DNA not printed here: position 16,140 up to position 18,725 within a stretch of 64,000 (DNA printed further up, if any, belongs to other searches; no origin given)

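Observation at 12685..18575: Three-gene glycosylation module: polyprenyl-P-sugar synthase flanked by two paralogous giant GT-C-like membrane proteins, one with a TPR tail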

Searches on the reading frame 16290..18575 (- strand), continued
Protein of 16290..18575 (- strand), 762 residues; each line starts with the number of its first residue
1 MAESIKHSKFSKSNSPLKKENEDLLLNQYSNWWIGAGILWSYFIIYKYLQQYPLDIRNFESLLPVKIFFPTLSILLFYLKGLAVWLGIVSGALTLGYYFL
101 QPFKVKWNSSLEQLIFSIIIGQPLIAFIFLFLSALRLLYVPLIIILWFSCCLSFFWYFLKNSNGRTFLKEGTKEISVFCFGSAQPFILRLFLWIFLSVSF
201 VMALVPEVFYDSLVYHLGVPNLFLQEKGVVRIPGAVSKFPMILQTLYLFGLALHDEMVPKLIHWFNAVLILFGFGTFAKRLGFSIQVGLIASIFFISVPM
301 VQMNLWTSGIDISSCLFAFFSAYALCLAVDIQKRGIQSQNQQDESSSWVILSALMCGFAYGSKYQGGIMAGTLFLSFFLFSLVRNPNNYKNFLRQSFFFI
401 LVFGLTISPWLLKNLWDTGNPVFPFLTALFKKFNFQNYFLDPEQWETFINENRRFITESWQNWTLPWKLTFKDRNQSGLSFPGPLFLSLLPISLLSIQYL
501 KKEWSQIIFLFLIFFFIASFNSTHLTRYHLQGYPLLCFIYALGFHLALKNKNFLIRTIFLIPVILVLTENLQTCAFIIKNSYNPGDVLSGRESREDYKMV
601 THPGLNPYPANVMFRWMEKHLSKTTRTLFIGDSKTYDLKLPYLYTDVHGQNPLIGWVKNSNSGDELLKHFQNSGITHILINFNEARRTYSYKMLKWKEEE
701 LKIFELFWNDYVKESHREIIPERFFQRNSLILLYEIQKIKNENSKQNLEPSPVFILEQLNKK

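Call 28: predict_structure(alignment_id=A1)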
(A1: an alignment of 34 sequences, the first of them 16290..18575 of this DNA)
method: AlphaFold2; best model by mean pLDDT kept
length: 762 residues; sequences in the alignment: 34
mean_pLDDT: 88.1   pTM: 0.91
mean pLDDT of the five models: 88.1, 87.4, 87.2, 85.8, 85.4
residues with pLDDT >= 90: 503; 70-90: 190; 50-70: 41; < 50: 28
segments of 3 or more residues with pLDDT < 50: 1-22
pLDDT, mean of each block of 10 residues (from residue 1): 37 40 58 90 95 89 66 95 98 98 94 98 97 96 98 97 96 95 84 96 94 93 93 84 95 97 98 97 94 96 93 96 96 76 93 97 93 94 83 94 96 92 89 90 73 56 80 60 92 91 93 92 82 97 90 86 95 91 91 92 82 95 95 90 87 92 95 95 86 81 92 92 76 92 66 84 56
secondary structure, 60 per line:
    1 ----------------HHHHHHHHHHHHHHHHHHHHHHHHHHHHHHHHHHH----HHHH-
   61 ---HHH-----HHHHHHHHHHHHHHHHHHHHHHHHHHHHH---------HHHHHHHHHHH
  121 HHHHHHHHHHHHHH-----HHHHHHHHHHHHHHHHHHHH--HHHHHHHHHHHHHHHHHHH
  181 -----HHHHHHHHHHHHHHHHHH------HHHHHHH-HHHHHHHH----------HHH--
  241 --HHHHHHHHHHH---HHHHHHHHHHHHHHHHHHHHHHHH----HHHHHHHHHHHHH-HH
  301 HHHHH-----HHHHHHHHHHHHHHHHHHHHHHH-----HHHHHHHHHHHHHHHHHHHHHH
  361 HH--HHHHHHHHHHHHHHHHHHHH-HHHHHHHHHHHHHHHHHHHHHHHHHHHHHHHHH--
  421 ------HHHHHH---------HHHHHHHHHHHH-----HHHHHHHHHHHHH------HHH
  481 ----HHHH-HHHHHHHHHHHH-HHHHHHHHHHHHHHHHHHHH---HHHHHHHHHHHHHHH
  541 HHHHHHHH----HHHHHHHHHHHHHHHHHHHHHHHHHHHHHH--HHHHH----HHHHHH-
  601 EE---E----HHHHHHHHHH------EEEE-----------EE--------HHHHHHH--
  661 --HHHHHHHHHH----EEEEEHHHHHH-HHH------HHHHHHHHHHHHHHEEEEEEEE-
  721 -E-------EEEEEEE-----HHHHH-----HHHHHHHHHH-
elements in order (helices of 4 or more, strands of 3 or more residues): H17-51 H56-59 H72-100 H110-134 H140-159 H162-180 H186-203 H210-216 H218-225 H243-253 H257-280 H285-297 H299-305 H311-333 H339-362 H365-384 H386-418 H427-432 H442-453 H459-471 H485-488 H490-501 H503-522 H526-548 H553-582 H585-589 H594-599 H611-620 E627-630 H652-658 H663-672 E677-681 H682-687 H698-711 E712-719 E730-736 H742-746 H752-761

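Call 31: fold_search(model_id=the predicted structure, library=pdb)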
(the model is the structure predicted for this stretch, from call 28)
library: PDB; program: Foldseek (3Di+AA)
matches with E <= 10: 323; with E <= 0.001: 14
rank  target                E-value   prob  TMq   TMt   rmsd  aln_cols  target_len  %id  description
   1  5gmy_A                9.3e-07  1.00  0.38  0.35  15.7       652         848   12  Crystal structure of the Archaeoglobus fulgidus oligosaccharyltransferase (O29867_ARCFU) tethered with an acceptor pep (released 2017-02-01)
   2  5f15                  1.2e-06  1.00  0.39  0.52  10.3       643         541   11  Crystal Structure of ArnT from Cupriavidus metallidurans bound to Undecaprenyl phosphate (released 2016-02-17)
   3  7e9s_A                2.0e-06  1.00  0.40  0.36  13.4       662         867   14  Archaeal oligosaccharyltransferase AglB from Archaeoglobus fulgidus in complex with an inhibitory peptide and a dolich (released 2021-09-08)
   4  3wak                  2.2e-06  1.00  0.39  0.35  15.7       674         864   12  Crystal structure of the Archaeoglobus fulgidus oligosaccharyltransferase (O29867_ARCFU) in the apo form (released 2013-10-30)
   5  9s6t_A                2.2e-06  1.00  0.33  0.46  10.2       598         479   12  Ternary cryo-EM structure of chicken ALG12 with Dol25-PP-GlcNAc2Man7, Dol25-P-Man, and Fab (released 2026-03-18)
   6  3waj                  2.4e-06  1.00  0.40  0.38  14.8       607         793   14  Crystal structure of the Archaeoglobus fulgidus oligosaccharyltransferase (O29867_ARCFU) complex with Zn and sulfate (released 2013-10-30)
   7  6s7o_A                3.5e-06  1.00  0.45  0.51  12.6       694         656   11  Cryo-EM structure of human oligosaccharyltransferase complex OST-A (released 2019-12-18)
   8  6s7t_A                8.2e-06  1.00  0.43  0.46  10.1       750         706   11  Cryo-EM structure of human oligosaccharyltransferase complex OST-B (released 2019-12-18)
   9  5ezm                  1.5e-05  1.00  0.43  0.58   9.3       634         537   11  Crystal Structure of ArnT from Cupriavidus metallidurans in the apo state (released 2016-02-17)
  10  8if8_C                1.1e-04  1.00  0.32  0.39  17.8       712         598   12  Arabinosyltransferase AftA (released 2023-05-31)
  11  9s6s_A                1.2e-04  1.00  0.38  0.49   9.7       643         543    9  Ternary cryo-EM structure of human ALG9 with Dol25-PP-GlcNAc2Man6, Dol25-P-Man and Fab (released 2026-03-18)
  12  8if8_B                1.6e-04  1.00  0.42  0.50  15.4       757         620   10  Arabinosyltransferase AftA (released 2023-05-31)
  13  9s6u_A                2.2e-04  1.00  0.36  0.47   9.1       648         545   10  Ternary cryo-EM structure of human ALG9 with Dol25-PP-GlcNAc2Man8, Dol25-P-Man and Fab (released 2026-03-18)
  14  3rce_A                7.4e-04  1.00  0.36  0.40  13.2       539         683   12  Bacterial oligosaccharyltransferase PglB (released 2011-06-15)
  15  6gxc_A                1.1e-03  1.00  0.37  0.40  12.9       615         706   12  Bacterial oligosaccharyltransferase PglB in complex with an inhibitory peptide and a reactive lipid-linked oligosaccha (released 2018-11-14)
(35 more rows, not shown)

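Call 44: find_related_loci(query=A4, collection=genome_contigs, flank=6000)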
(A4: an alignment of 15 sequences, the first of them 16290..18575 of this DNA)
Query A4 (762 aa) in genome_contigs; peptide patterns used: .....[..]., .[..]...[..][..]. (x = any residue, [..] = any of these).
62 stretches matched a pattern; 8 encode a relative of the query (tblastn E <= 1e-3); 7 distinct loci.
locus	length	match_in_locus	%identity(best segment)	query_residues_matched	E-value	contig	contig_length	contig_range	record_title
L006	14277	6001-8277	89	1-762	0e+0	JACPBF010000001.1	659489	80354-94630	MAG: Elusimicrobia bacterium isolate NC_groundwater_250_Ag_S-0.2um_38_13 S5_GD2017_2_S2_scaffold_25, whole genome shotgu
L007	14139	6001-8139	52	38-760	0e+0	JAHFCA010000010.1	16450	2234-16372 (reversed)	MAG: Elusimicrobia bacterium isolate nzgw210 NODE_4083_length_16451_cov_2.447397, whole genome shotgun sequence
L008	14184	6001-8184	47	33-762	0e+0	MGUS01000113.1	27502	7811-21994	MAG: Elusimicrobia bacterium RIFCSPLOWO2_01_FULL_60_11 rifcsplowo2_01_scaffold_6348, whole genome shotgun sequence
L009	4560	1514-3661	48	38-762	0e+0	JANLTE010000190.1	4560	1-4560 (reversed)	MAG: Elusimicrobiota bacterium isolate OTE_25_metabat_244 OTE_25_k141_2290652, whole genome shotgun sequence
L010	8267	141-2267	49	37-760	0e+0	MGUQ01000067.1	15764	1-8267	MAG: Elusimicrobia bacterium RIFCSPLOWO2_01_FULL_54_10 rifcsplowo2_01_scaffold_28357, whole genome shotgun sequence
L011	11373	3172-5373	47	28-762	0e+0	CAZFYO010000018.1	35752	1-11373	MAG TPA_asm: uncultured Elusimicrobia sp. isolate SRP342105_co1_313 genome assembly, contig: NODE_1497_length_35752_cov_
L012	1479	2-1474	49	69-560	4e-145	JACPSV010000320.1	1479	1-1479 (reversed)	MAG: Elusimicrobia bacterium isolate NC_groundwater_715_Ag_S-0.2um_49_8 S36_SO-2_scaffold_683693, whole genome shotgun s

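Call 54: find_encoding_contigs(protein=P0018, flank=6000, max_places=1)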
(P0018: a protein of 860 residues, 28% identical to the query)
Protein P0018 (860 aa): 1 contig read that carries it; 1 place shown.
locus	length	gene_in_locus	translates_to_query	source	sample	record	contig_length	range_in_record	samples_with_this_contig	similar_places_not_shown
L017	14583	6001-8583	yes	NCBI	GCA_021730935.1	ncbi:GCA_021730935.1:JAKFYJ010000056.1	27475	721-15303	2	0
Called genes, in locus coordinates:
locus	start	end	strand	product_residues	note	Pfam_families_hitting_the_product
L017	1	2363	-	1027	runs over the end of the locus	?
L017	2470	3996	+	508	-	PF02310:B12-binding, PF04055:Radical_SAM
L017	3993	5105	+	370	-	PF04055:Radical_SAM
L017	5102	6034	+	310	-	PF00535:Glycos_transf_2, PF10111:Glyco_tranf_2_2, PF13641:Glyco_tranf_2_3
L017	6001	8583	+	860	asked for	PF13231:PMT_2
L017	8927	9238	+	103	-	PF01381:HTH_3 (weak)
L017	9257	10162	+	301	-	PF00535:Glycos_transf_2, PF13641:Glyco_tranf_2_3 (weak)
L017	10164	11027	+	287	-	PF01073:3Beta_HSD, PF01370:Epimerase, PF04321:RmlD_sub_bind, PF16363:GDP_Man_Dehyd (faint), PF02719:Polysacc_synt_2 (weak), PF07993:NAD_binding_4 (weak), PF13460:NAD_binding_10, PF01073:3Beta_HSD (weak)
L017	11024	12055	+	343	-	PF01408:GFO_IDH_MocA, PF02894:GFO_IDH_MocA_C, PF22725:GFO_IDH_MocA_C3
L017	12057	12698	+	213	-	-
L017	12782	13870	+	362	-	PF01628:HrcA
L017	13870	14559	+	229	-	PF01025:GrpE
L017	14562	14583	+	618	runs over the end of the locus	PF00012:HSP70, PF06723:MreB_Mbl, PF00012:HSP70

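Call 55: find_encoding_contigs(protein=P0016, flank=6000, max_places=1)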
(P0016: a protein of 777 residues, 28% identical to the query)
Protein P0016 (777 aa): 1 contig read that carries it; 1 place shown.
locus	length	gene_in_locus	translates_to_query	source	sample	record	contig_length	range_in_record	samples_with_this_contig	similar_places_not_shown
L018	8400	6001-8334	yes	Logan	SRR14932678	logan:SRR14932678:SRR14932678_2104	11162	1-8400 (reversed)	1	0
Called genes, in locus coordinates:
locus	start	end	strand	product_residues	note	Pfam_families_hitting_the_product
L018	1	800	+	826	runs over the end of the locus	PF12704:MacB_PCD, PF02687:FtsX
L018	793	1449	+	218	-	PF25182:NonGDSL, PF00657:Lipase_GDSL, PF13472:Lipase_GDSL_2, PF17182:OSK (weak)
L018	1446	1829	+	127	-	PF13380:CoA_binding_2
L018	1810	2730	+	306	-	-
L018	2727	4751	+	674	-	PF08206:OB_RNB (weak), PF18614:RNase_II_C_S1 (faint), PF17876:CSD2, PF00773:RNB, PF00575:S1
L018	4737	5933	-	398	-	PF00535:Glycos_transf_2, PF26629:GT2_TM_C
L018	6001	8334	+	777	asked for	PF26626:DUF8201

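Call 56: find_encoding_contigs(protein=P0022, flank=6000, max_places=1)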
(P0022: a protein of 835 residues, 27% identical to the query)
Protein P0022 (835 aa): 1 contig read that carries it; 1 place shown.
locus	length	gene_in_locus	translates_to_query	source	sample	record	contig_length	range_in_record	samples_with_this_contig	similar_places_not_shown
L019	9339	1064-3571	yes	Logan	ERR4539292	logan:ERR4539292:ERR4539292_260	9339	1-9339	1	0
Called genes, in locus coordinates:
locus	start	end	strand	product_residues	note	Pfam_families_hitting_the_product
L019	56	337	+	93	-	PF02700:PurS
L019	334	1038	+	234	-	PF13507:GATase_5, PF07685:GATase_3, PF01965:DJ-1_PfpI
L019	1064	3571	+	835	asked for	PF26626:DUF8201, PF13231:PMT_2, PF07719:TPR_2 (faint), PF13181:TPR_8 (faint), PF13424:TPR_12 (faint), PF00515:TPR_1 (faint)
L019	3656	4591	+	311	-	PF13489:Methyltransf_23, PF13847:Methyltransf_31 (weak), PF08241:Methyltransf_11, PF08242:Methyltransf_12, PF13649:Methyltransf_25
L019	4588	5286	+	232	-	PF00535:Glycos_transf_2, PF13641:Glyco_tranf_2_3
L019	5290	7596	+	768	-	PF18072:FGAR-AT_linker, PF00586:AIRS, PF02769:AIRS_C, PF00586:AIRS, PF02769:AIRS_C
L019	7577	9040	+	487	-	PF13522:GATase_6, PF13537:GATase_7, PF00156:Pribosyltran (weak)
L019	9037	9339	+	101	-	?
